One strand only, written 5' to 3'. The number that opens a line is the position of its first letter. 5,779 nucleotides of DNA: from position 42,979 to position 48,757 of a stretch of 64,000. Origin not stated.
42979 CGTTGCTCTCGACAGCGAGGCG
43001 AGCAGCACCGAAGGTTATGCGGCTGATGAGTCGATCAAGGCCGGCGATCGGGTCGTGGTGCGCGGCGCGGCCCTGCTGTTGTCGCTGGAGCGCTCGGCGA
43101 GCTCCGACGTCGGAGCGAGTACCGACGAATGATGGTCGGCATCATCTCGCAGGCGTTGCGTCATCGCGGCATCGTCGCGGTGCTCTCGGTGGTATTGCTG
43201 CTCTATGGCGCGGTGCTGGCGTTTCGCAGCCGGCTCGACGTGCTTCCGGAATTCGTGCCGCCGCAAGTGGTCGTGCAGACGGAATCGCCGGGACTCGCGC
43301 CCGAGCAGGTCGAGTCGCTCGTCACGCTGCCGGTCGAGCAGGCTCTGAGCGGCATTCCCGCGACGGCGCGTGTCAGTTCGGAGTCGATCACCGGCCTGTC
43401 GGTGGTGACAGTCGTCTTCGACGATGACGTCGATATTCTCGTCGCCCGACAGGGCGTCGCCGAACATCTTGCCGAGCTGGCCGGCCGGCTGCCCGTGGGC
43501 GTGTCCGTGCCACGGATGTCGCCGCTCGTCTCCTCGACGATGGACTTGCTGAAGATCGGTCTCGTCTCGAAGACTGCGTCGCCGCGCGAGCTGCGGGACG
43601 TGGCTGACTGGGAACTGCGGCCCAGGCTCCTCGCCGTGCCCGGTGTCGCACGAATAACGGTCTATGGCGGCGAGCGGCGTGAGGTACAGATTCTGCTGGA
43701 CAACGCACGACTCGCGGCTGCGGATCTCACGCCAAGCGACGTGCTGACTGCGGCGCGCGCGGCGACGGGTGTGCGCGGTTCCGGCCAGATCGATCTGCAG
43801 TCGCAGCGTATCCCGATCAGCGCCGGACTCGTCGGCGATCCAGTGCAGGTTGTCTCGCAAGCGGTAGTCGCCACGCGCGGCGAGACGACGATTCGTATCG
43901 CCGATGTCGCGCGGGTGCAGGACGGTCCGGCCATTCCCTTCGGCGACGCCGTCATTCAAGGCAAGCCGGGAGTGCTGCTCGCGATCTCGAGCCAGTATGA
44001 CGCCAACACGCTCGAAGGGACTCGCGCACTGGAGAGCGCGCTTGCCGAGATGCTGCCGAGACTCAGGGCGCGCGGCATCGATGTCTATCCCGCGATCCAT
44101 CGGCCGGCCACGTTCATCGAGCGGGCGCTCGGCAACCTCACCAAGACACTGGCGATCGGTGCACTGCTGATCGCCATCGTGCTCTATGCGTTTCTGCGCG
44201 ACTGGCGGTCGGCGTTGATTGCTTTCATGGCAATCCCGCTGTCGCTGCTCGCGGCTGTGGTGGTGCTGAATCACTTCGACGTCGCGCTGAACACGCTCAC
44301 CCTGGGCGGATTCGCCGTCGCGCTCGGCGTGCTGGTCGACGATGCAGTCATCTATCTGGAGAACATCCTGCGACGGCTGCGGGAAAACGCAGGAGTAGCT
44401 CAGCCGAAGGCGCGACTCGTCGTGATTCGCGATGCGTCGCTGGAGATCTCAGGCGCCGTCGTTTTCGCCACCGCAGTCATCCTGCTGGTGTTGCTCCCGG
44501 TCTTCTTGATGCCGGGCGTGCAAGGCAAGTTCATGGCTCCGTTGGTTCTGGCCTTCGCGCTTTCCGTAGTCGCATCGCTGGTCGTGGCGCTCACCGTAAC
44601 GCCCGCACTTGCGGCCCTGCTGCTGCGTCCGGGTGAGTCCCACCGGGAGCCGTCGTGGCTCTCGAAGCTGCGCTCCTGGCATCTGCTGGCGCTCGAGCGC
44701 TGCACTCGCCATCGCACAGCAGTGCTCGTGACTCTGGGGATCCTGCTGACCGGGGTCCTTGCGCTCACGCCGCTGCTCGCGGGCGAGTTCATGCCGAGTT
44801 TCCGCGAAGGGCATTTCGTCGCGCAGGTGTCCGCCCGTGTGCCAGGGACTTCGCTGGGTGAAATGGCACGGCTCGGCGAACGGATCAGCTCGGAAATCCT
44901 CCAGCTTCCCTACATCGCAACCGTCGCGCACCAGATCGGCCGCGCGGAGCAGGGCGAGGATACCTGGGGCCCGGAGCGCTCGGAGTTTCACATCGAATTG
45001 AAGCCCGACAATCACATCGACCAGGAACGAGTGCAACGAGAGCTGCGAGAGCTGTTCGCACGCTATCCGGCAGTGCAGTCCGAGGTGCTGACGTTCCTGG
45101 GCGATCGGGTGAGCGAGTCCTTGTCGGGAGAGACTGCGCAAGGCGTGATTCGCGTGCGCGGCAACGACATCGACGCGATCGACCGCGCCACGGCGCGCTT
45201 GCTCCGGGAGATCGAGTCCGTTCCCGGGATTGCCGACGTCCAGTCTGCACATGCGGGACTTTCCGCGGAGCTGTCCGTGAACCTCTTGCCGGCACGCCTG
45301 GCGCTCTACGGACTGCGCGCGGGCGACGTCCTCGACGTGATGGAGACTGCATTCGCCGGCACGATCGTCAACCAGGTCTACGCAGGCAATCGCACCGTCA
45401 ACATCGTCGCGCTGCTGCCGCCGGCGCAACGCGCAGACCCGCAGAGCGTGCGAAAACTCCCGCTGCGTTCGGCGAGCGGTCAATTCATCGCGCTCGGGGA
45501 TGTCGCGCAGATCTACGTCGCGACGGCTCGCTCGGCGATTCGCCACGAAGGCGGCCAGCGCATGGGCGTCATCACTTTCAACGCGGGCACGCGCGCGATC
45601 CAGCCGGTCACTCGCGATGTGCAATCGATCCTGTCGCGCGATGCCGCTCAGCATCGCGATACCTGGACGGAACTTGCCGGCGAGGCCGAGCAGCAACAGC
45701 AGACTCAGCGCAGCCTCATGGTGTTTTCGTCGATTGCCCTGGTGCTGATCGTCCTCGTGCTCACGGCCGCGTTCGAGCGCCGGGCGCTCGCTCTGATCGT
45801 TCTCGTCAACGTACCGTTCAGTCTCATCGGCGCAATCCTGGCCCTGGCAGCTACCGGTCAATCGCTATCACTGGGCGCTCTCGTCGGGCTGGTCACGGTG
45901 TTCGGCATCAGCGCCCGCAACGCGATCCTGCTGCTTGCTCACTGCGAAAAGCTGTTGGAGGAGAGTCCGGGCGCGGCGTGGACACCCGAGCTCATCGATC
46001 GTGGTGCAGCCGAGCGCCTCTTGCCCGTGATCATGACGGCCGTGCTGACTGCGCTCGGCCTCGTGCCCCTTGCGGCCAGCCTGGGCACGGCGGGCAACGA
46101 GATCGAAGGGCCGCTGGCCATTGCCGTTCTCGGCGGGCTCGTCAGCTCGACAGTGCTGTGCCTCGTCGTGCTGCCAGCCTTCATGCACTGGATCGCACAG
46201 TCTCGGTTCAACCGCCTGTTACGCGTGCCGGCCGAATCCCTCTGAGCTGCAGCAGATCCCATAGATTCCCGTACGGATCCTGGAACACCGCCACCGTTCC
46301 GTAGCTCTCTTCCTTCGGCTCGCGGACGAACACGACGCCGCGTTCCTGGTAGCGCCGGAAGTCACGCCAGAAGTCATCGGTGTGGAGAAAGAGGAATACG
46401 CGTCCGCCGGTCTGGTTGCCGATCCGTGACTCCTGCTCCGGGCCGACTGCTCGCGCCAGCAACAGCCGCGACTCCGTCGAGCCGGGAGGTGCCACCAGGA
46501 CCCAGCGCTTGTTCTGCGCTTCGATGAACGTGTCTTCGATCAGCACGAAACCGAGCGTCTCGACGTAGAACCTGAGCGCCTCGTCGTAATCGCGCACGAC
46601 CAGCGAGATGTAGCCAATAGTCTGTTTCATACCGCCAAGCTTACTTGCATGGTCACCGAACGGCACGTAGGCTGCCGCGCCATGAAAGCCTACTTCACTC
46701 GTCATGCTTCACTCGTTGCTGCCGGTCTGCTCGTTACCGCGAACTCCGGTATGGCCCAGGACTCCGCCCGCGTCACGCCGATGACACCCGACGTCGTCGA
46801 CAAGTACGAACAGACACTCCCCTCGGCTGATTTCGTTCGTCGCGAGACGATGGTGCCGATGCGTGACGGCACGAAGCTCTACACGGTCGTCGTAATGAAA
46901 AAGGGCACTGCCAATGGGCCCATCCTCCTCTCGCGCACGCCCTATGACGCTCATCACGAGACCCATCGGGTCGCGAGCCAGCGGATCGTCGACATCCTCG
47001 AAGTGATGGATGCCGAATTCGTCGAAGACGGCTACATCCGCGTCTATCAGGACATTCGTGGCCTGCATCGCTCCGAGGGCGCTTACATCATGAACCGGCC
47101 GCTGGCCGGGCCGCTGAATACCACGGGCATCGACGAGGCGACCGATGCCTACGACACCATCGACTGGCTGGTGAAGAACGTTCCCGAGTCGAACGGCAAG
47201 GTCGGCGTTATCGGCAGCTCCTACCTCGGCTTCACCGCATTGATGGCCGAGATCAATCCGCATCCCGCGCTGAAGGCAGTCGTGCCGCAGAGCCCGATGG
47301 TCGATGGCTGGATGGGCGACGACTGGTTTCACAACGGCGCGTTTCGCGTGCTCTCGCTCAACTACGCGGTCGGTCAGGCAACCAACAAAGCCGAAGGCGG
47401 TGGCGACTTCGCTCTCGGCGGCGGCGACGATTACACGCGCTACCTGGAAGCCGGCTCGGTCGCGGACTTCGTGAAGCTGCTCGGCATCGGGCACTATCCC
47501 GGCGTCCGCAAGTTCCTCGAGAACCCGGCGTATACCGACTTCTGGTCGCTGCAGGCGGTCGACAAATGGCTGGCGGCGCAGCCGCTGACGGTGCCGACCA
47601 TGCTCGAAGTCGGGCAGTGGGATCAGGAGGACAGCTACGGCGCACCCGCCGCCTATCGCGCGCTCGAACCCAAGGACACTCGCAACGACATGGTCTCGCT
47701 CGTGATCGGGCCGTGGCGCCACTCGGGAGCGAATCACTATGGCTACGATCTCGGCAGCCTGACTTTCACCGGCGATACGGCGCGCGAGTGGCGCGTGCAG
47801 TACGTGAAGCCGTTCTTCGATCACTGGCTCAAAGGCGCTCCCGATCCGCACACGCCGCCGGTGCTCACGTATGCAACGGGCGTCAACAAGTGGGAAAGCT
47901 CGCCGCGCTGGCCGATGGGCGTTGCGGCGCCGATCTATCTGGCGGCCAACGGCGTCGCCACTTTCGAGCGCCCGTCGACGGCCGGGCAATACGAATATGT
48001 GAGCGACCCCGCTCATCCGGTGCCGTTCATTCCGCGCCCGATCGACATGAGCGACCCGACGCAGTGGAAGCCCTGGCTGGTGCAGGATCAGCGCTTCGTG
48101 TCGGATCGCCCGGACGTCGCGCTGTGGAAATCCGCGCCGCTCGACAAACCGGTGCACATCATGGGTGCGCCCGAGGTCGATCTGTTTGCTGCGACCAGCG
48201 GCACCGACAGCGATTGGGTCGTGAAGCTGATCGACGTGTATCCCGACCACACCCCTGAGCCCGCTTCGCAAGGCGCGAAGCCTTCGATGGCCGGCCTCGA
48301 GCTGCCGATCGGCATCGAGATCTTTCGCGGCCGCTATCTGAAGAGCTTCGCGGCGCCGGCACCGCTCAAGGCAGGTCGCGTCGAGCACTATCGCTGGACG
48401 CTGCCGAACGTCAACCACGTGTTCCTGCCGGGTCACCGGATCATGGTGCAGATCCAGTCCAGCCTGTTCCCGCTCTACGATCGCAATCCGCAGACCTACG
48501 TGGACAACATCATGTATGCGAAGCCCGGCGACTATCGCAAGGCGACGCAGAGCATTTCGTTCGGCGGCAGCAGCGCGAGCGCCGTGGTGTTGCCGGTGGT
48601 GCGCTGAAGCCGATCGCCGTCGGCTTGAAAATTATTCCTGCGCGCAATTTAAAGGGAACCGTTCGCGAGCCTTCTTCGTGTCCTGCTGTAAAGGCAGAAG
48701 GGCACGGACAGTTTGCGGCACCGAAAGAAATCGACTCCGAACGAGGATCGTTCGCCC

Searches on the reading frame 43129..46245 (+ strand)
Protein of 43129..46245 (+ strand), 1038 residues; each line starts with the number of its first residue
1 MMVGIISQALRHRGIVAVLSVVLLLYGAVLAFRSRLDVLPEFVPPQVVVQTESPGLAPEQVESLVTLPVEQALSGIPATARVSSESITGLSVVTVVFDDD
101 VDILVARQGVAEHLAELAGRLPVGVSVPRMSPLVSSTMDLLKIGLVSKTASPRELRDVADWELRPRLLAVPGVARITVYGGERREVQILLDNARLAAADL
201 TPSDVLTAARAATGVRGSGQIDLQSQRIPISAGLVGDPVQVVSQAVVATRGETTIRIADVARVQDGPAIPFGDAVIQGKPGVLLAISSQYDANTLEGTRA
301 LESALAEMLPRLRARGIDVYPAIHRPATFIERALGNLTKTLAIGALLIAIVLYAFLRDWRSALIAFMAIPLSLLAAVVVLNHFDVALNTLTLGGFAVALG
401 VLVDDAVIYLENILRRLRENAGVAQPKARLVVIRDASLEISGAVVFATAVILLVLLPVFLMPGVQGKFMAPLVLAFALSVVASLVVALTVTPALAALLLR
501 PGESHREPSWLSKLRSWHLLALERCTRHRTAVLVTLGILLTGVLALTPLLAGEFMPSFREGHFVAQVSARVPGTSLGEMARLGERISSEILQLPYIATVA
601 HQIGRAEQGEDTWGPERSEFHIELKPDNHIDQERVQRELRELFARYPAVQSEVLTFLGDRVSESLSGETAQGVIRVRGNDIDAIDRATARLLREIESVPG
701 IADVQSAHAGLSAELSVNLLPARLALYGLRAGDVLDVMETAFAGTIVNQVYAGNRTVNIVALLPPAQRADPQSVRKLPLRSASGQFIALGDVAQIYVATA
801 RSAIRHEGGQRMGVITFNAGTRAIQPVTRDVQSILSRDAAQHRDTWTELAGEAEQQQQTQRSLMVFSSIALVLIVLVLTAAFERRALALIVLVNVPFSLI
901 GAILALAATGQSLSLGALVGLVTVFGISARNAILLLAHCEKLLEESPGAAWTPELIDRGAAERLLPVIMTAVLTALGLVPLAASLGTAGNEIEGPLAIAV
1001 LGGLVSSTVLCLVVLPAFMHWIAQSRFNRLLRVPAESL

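Call 73: search_protein_families(library=pfam, proteins=[window:43129-46245:+], max_evalue=0.0001)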
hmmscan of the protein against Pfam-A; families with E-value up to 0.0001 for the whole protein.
window:43129-46245:+ (1038 aa): 2 families
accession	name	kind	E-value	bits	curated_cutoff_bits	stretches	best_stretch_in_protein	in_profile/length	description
PF00873.25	ACR_tran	-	4.6e-219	730.2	28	1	6-1019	2-1017/1021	AcrB/AcrD/AcrF family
PF02355.23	SecD_SecF_C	-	8.3e-10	38.8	20.5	1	862-1010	32-178/189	Protein export membrane protein SecD/SecF, C-terminal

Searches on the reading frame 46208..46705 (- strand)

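Call 73: search_protein_families(library=pfam, proteins=[window:46208-46705:-], max_evalue=0.0001)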
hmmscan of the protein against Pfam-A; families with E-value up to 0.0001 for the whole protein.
window:46208-46705:- (165 aa): 3 families
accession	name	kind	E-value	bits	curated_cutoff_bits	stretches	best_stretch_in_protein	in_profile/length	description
PF00903.31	Glyoxalase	-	5.1e-20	72.5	20.6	1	30-150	2-120/121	Glyoxalase/Bleomycin resistance protein/Dioxygenase superfamily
PF18029.7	Glyoxalase_6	-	1.1e-05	26.5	23.6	1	37-151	6-105/106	Glyoxalase-like domain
PF13669.12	Glyoxalase_4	-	5.9e-05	23.7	27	1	33-132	3-100/109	Glyoxalase/Bleomycin resistance protein/Dioxygenase superfamily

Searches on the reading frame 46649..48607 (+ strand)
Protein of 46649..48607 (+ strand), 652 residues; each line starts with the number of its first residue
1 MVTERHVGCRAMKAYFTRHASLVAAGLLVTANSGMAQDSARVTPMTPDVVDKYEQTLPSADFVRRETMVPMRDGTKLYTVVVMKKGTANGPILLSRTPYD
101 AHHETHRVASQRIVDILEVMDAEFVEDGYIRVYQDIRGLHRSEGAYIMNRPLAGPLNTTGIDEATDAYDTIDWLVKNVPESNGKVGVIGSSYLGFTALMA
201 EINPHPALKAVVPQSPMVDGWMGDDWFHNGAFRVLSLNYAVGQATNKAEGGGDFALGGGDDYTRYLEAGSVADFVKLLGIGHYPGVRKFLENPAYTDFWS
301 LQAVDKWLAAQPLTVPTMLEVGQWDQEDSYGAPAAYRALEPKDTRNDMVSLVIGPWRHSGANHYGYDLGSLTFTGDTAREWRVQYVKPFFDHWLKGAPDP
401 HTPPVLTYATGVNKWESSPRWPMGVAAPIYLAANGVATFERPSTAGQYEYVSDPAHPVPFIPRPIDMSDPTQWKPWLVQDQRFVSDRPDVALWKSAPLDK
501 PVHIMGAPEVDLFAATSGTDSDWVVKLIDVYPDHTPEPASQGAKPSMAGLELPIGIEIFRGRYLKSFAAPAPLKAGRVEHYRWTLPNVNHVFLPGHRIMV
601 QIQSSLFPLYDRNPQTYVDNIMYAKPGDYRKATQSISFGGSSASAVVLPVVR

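Call 73: search_protein_families(library=pfam, proteins=[window:46649-48607:+], max_evalue=0.0001)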
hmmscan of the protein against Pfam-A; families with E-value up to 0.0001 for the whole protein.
window:46649-48607:+ (652 aa): 2 families
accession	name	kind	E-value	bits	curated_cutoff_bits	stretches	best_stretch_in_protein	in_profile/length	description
PF02129.25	Peptidase_S15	-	7.8e-51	173.7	23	1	73-359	1-261/262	X-Pro dipeptidyl-peptidase (S15 family)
PF08530.16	PepX_C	-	7.7e-25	88.5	22.5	1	402-646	6-216/217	X-Pro dipeptidyl-peptidase C-terminal non-catalytic domain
